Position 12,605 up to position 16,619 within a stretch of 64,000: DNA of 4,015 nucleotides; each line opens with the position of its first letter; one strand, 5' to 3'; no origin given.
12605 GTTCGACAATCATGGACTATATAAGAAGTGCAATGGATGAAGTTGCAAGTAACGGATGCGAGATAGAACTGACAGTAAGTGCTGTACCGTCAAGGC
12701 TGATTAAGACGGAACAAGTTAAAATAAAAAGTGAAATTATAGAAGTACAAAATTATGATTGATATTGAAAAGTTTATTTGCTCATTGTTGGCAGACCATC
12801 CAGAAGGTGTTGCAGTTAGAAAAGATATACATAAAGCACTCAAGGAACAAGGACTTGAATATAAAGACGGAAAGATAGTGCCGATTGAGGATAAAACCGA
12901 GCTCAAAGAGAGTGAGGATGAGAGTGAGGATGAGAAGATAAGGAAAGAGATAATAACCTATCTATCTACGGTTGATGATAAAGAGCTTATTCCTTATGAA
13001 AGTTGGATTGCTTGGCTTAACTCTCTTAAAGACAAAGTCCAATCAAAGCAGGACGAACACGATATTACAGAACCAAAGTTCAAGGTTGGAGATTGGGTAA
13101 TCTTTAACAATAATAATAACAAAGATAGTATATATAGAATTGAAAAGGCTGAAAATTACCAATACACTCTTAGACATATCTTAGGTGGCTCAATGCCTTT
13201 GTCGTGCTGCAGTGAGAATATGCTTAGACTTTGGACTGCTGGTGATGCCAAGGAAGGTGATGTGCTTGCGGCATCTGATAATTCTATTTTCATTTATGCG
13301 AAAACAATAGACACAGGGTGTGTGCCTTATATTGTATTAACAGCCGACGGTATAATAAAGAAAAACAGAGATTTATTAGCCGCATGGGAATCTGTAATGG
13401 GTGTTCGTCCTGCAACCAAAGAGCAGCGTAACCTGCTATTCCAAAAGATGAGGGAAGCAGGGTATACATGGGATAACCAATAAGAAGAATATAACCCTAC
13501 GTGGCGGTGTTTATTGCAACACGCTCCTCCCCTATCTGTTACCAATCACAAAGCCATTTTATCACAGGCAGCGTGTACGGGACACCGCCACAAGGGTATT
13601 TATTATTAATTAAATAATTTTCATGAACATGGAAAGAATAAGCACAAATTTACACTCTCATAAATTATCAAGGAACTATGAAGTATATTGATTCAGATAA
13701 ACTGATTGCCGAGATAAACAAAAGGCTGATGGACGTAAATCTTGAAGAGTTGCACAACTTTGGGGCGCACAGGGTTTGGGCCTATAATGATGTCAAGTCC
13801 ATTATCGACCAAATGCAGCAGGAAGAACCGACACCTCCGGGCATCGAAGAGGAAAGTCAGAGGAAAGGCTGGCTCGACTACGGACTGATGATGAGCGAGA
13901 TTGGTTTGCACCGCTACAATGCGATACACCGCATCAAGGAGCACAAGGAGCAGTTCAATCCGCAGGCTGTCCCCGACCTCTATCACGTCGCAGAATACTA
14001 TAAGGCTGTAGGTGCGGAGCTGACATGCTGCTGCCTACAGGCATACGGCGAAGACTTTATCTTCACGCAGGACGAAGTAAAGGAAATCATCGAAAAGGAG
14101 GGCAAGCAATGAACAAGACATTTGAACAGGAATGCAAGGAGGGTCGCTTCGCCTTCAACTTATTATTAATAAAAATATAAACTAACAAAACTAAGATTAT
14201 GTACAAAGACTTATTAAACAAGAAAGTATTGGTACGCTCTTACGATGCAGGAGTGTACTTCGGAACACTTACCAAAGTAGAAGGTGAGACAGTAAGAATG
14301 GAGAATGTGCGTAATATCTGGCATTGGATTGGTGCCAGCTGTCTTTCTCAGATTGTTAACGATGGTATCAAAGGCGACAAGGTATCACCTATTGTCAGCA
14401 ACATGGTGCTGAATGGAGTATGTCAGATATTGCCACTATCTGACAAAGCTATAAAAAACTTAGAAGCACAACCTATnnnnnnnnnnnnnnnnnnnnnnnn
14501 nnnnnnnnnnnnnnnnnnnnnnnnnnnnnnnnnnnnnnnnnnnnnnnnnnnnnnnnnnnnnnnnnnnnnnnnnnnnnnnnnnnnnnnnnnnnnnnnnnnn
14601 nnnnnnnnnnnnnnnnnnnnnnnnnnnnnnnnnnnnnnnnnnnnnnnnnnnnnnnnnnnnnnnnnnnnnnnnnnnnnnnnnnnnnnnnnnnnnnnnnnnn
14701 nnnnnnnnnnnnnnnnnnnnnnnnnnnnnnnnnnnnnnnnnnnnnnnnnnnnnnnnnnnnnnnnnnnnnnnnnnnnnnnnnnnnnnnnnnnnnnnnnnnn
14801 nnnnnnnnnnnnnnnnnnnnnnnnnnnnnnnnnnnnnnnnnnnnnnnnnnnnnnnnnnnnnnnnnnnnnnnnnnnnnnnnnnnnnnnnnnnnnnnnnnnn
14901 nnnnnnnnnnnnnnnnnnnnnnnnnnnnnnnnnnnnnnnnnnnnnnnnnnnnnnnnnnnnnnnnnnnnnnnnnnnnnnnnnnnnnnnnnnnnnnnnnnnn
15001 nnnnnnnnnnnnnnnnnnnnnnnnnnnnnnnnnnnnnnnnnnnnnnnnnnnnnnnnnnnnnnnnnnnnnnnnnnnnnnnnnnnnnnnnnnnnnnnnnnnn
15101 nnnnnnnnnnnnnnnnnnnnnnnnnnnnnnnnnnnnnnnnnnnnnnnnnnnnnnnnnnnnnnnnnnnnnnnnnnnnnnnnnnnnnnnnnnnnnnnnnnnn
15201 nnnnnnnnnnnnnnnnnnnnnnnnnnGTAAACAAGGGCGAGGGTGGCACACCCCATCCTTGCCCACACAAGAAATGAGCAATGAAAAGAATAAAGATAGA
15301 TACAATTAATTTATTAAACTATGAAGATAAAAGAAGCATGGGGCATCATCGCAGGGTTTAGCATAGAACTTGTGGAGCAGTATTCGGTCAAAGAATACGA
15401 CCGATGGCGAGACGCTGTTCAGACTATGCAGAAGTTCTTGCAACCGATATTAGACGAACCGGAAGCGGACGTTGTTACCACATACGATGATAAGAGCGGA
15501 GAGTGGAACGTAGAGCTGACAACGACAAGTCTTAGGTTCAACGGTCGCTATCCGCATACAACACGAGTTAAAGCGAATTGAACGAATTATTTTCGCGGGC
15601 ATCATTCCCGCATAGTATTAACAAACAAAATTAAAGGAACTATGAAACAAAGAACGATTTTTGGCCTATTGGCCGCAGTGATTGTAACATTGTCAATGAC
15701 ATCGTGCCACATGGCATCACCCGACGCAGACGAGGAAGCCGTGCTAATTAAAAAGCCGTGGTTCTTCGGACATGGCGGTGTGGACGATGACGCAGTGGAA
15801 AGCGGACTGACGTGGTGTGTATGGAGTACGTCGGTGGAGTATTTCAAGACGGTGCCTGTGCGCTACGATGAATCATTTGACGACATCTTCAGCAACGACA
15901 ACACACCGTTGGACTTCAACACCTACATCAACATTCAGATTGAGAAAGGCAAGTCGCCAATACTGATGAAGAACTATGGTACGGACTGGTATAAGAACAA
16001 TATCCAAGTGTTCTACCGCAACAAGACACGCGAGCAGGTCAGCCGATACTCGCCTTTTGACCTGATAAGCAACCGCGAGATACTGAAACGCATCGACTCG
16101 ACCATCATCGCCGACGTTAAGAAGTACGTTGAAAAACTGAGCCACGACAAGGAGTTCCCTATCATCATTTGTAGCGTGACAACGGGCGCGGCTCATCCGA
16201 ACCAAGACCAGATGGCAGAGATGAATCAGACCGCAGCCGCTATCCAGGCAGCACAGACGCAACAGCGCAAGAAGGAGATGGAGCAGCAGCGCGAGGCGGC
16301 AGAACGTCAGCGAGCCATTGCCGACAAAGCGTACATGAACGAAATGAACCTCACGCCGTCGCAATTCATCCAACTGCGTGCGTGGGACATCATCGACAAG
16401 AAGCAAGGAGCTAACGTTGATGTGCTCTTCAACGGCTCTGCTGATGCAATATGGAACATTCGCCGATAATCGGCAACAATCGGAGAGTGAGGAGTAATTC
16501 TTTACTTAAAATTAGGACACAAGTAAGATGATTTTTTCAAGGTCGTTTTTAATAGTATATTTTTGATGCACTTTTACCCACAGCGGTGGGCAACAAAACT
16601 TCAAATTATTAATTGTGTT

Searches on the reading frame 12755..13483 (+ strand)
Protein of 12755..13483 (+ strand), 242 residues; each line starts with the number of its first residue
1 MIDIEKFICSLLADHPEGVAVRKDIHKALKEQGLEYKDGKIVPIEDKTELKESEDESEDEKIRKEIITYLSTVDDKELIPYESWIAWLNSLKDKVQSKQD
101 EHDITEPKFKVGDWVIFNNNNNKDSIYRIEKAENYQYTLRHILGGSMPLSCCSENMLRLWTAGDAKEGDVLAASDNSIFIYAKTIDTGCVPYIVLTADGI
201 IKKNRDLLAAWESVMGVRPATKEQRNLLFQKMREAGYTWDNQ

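Call 15: search_protein_families(library=pfam, proteins=[window:12755-13483:+], max_evalue=0.01)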
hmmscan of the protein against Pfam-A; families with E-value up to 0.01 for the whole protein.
window:12755-13483:+ (242 aa): 2 families
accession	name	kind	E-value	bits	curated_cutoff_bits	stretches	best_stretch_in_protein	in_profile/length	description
PF02298.23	Cu_bind_like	-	0.0029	18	20.8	1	106-133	15-42/84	Plastocyanin-like domain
PF23049.1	DUF7039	-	0.0079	17.1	27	0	93-133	51-93/105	Domain of unknown function (DUF7039)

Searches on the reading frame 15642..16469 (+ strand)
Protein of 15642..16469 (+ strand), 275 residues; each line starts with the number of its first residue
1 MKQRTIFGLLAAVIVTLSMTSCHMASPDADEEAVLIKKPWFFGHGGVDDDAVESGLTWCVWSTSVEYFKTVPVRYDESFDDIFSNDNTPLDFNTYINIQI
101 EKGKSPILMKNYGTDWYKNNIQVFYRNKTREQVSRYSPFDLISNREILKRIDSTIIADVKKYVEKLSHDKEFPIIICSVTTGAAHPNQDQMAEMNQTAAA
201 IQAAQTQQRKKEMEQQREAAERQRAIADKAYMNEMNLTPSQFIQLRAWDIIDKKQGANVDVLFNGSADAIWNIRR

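Call 12: find_related_loci(query=window:15642-16469:+, collection=viral_contigs, flank=4000)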
Query window:15642-16469:+ (275 aa) in viral_contigs; peptide patterns used: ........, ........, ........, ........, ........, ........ (x = any residue, [..] = any of these).
35 stretches matched a pattern; 28 encode a relative of the query (tblastn E <= 1e-3); 27 distinct loci.
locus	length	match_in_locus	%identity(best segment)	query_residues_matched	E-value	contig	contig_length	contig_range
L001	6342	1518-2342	97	1-275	0e+0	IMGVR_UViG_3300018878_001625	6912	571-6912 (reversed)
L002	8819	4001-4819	95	1-273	7e-172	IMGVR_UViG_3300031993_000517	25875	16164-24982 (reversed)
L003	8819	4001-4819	63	4-275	1e-118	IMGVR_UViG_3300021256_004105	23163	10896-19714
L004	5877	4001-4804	62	9-275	1e-115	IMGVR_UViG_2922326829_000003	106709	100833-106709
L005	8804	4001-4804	61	9-275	5e-115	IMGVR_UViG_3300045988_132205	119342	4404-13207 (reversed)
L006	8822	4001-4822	59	3-275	1e-113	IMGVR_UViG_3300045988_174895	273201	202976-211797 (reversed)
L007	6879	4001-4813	56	4-275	5e-108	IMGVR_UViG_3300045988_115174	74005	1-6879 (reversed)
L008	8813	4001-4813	56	4-275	5e-108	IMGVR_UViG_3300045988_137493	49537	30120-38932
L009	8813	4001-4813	56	4-275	5e-108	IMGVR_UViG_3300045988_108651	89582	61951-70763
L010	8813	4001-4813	56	4-275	1e-107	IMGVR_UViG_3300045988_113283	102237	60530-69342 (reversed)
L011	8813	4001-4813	56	4-275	2e-107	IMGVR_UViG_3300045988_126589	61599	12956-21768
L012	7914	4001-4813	56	4-275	3e-107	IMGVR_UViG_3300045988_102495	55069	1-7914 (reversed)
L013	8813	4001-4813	55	4-275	5e-107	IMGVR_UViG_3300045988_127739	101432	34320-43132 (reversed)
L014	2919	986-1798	55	4-275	1e-109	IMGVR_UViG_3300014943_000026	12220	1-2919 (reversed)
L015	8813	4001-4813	56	4-275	8e-107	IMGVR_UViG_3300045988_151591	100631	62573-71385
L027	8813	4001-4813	56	4-275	6e-107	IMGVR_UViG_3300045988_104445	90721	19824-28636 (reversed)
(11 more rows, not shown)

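Call 15: search_protein_families(library=pfam, proteins=[window:15642-16469:+], max_evalue=0.01)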
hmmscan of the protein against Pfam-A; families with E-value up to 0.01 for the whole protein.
window:15642-16469:+ (275 aa): 2 families
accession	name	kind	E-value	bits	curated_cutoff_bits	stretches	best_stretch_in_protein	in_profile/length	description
PF01145.31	Band_7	-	2.1e-16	60.9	23.6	1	43-212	13-173/176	SPFH domain / Band 7 family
PF22470.1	Histone_HNS_N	-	0.008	16.5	24.5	0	191-243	23-76/79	H-NS histone-like proteins, N-terminal domain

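Call 95: find_encoding_contigs(protein=window:15642-16469:+, flank=2500, max_places=10)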
Protein window:15642-16469:+ (275 aa): 5 contigs read that carry it; 3 places shown.
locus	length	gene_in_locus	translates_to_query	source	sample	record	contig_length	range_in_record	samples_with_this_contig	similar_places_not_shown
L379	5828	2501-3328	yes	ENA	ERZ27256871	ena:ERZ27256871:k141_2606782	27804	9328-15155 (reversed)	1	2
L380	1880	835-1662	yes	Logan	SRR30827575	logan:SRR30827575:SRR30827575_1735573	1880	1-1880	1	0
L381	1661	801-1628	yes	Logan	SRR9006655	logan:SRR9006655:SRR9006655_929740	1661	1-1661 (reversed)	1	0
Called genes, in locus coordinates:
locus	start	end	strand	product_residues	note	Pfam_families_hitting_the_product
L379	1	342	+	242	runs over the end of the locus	-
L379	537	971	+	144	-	-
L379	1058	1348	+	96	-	PF22253:DUF6948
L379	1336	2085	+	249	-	-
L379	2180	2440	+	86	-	-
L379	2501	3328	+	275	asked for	PF01145:Band_7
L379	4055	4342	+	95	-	-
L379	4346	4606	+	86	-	PF24043:DUF7352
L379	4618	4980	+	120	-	PF00583:Acetyltransf_1, PF13508:Acetyltransf_7, PF08445:FR47 (weak), PF13527:Acetyltransf_9 (weak)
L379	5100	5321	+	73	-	-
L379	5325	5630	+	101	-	-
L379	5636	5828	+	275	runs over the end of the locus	-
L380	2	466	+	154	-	?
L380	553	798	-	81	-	-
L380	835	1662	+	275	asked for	PF01145:Band_7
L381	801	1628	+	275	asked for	PF01145:Band_7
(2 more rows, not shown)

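Call 98: list_cluster_members(proteins=[window:15642-16469:+])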
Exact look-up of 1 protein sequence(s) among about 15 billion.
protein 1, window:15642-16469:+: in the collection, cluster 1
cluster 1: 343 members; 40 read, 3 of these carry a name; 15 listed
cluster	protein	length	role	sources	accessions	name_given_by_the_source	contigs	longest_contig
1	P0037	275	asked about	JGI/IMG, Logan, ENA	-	-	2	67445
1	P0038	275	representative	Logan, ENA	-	-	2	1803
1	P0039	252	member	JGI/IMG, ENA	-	regulator of protease activity HflC (stomatin/prohibitin superfamily)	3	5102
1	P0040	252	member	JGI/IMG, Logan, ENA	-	regulator of protease activity HflC (stomatin/prohibitin superfamily)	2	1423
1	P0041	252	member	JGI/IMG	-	regulator of protease activity HflC (stomatin/prohibitin superfamily)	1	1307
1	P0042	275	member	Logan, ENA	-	-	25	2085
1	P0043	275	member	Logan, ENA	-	-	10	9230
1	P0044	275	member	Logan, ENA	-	-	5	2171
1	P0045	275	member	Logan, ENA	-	-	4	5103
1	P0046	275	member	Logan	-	-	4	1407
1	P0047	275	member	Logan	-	-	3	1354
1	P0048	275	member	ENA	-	-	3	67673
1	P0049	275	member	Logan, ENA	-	-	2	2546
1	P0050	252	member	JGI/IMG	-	-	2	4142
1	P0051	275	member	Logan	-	-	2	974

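Call 99: find_encoding_contigs(protein=P0048, flank=3000, max_places=6)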
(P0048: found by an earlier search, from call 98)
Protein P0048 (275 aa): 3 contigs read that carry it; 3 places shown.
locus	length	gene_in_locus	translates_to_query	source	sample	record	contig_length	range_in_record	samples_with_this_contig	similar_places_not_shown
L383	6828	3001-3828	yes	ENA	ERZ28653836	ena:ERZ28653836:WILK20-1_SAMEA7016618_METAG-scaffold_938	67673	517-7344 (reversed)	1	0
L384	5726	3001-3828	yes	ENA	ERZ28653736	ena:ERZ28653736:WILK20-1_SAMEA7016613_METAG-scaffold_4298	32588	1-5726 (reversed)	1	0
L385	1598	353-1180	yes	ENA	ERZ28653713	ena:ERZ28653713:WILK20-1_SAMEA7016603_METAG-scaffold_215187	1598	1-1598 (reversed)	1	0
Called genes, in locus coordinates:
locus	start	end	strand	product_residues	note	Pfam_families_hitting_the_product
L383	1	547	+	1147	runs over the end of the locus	PF25171:Beta-prop_WDR36-Utp21_1st (faint)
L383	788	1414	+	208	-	-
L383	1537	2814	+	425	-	PF00328:His_Phos_2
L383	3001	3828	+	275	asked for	PF01145:Band_7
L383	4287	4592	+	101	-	-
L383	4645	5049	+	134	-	-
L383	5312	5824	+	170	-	PF13335:Mg_chelatase_C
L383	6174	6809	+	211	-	PF18291:HU-HIG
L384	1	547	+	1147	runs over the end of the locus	PF25171:Beta-prop_WDR36-Utp21_1st (faint)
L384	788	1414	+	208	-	-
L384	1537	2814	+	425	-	PF00328:His_Phos_2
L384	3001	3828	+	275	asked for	PF01145:Band_7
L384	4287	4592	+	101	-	-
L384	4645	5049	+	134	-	-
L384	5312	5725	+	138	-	?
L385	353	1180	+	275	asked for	PF01145:Band_7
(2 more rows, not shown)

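Call 101: find_encoding_contigs(protein=P0043, flank=3000, max_places=10)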
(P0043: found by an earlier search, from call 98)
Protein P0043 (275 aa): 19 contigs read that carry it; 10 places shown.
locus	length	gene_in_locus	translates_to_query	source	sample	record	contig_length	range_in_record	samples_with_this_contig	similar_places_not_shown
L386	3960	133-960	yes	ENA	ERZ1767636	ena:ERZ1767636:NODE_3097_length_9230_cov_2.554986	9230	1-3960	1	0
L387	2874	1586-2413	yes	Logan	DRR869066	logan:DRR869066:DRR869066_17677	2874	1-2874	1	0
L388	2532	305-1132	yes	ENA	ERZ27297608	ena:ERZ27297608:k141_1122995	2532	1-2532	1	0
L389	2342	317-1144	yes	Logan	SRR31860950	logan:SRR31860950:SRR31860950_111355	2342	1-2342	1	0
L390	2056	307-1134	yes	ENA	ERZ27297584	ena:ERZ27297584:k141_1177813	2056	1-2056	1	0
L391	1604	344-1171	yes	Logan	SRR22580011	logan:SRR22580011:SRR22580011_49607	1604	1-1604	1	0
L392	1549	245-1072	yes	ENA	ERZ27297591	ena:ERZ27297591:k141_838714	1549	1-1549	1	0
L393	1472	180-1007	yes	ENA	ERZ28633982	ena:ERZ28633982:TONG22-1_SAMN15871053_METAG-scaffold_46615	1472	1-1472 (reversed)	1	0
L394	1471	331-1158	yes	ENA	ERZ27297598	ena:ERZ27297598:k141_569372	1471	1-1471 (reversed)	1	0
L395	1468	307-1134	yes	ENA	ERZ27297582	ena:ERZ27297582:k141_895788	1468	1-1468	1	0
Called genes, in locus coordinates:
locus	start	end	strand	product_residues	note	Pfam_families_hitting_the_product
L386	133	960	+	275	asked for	PF01145:Band_7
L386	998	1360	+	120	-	-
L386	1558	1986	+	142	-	-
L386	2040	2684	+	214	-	-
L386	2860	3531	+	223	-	-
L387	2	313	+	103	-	?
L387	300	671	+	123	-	PF14359:DUF4406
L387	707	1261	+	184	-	PF21825:Sequestin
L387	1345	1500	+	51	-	-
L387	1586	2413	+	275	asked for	PF01145:Band_7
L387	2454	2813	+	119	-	-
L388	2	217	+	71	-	?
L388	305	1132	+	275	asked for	PF01145:Band_7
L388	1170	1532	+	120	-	-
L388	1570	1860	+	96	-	-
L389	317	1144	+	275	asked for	PF01145:Band_7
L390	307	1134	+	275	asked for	PF01145:Band_7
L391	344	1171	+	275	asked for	PF01145:Band_7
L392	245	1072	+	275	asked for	PF01145:Band_7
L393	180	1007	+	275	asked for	PF01145:Band_7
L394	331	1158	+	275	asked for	PF01145:Band_7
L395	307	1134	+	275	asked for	PF01145:Band_7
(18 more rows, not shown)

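Call 102: find_encoding_contigs(protein=P0042, flank=3000, max_places=10)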
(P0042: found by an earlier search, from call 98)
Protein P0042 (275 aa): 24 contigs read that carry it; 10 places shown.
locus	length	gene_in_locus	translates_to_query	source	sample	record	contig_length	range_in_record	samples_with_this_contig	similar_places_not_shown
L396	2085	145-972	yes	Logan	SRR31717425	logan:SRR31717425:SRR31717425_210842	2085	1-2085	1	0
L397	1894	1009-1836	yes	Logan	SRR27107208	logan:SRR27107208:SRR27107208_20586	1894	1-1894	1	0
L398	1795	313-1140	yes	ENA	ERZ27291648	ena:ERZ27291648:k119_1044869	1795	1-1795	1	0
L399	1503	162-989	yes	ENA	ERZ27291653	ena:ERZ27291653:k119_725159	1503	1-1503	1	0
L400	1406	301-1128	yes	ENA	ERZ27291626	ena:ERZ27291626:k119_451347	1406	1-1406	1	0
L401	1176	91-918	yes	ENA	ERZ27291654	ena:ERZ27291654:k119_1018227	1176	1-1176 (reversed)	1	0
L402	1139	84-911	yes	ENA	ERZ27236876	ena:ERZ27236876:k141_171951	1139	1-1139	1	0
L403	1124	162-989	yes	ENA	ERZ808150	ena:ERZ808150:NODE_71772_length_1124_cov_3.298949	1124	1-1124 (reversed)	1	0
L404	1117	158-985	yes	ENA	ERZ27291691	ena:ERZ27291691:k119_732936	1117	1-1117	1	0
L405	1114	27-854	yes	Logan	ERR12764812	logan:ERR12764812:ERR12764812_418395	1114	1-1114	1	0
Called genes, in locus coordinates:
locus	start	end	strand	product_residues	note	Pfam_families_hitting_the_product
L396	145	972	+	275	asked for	PF01145:Band_7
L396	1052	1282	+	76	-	-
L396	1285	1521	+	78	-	-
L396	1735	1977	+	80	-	-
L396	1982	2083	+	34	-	?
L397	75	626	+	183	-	PF18291:HU-HIG (weak)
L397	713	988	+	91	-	-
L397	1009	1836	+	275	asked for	PF01145:Band_7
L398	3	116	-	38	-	?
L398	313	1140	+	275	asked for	PF01145:Band_7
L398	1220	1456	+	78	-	-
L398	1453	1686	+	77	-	-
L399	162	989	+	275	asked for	PF01145:Band_7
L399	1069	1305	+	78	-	-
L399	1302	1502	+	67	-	?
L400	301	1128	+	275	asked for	PF01145:Band_7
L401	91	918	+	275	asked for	PF01145:Band_7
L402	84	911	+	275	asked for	PF01145:Band_7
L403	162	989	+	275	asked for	PF01145:Band_7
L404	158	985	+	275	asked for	PF01145:Band_7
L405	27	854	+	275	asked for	PF01145:Band_7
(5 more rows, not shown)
